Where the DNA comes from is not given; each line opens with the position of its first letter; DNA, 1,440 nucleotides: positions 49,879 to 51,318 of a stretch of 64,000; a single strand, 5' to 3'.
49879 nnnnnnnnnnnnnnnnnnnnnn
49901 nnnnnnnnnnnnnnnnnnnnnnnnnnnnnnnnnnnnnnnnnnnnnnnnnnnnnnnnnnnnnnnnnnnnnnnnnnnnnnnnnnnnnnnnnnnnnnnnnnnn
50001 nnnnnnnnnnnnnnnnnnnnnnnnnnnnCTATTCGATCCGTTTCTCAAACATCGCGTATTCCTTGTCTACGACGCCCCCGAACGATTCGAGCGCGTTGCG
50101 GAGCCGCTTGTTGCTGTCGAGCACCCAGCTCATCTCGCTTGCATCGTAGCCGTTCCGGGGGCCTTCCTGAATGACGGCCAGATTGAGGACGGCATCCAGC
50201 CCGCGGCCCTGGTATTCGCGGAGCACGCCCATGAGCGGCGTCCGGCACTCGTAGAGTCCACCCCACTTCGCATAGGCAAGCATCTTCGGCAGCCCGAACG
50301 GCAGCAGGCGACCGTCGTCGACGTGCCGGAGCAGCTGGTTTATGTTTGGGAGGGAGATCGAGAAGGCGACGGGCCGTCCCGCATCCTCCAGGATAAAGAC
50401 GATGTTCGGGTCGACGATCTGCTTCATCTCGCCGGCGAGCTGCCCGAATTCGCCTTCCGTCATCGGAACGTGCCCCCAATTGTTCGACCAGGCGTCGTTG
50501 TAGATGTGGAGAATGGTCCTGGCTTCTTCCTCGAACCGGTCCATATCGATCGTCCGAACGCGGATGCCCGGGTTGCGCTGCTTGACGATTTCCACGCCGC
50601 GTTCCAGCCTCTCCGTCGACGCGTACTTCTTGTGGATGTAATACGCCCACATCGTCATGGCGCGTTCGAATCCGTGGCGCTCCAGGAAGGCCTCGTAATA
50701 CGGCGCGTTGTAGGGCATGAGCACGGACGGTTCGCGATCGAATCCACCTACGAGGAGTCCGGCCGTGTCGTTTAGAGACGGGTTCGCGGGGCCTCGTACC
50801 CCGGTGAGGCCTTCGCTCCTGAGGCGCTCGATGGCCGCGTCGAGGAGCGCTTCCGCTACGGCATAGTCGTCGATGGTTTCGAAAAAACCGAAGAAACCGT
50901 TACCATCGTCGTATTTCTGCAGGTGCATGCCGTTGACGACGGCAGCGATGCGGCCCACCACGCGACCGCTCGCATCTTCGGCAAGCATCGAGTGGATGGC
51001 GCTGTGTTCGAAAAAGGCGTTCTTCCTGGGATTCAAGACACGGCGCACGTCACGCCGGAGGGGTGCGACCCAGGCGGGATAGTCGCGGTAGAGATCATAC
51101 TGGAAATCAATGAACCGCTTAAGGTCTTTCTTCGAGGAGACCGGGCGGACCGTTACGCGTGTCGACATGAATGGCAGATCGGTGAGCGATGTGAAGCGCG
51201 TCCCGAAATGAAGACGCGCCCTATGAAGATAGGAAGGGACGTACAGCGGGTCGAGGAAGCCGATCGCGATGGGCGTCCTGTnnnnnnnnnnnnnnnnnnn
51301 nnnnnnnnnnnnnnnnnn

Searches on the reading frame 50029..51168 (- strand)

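Call 3: search_protein_families(library=pfam, proteins=[window:50029-51168:-], max_evalue=0.01)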
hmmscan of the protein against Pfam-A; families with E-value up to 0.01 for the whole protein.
window:50029-51168:- (379 aa): 1 family
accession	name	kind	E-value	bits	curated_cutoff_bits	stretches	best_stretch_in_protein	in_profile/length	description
PF00583.31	Acetyltransf_1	-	0.00079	20.1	20.7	0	219-364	4-115/116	Acetyltransferase (GNAT) family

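Call 4: search_protein_families(library=ncbifam, proteins=[window:50029-51168:-], max_evalue=0.01)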
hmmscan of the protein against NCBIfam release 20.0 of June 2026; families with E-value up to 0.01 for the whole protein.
window:50029-51168:- (379 aa): 0 families

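Call 49: search_protein_families(library=pfam, proteins=[window:50029-51168:-], max_evalue=0.001)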
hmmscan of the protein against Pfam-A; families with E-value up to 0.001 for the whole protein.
window:50029-51168:- (379 aa): 1 family
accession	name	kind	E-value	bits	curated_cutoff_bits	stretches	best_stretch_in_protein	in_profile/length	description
PF00583.31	Acetyltransf_1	-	0.00079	20.1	20.7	0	219-364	4-115/116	Acetyltransferase (GNAT) family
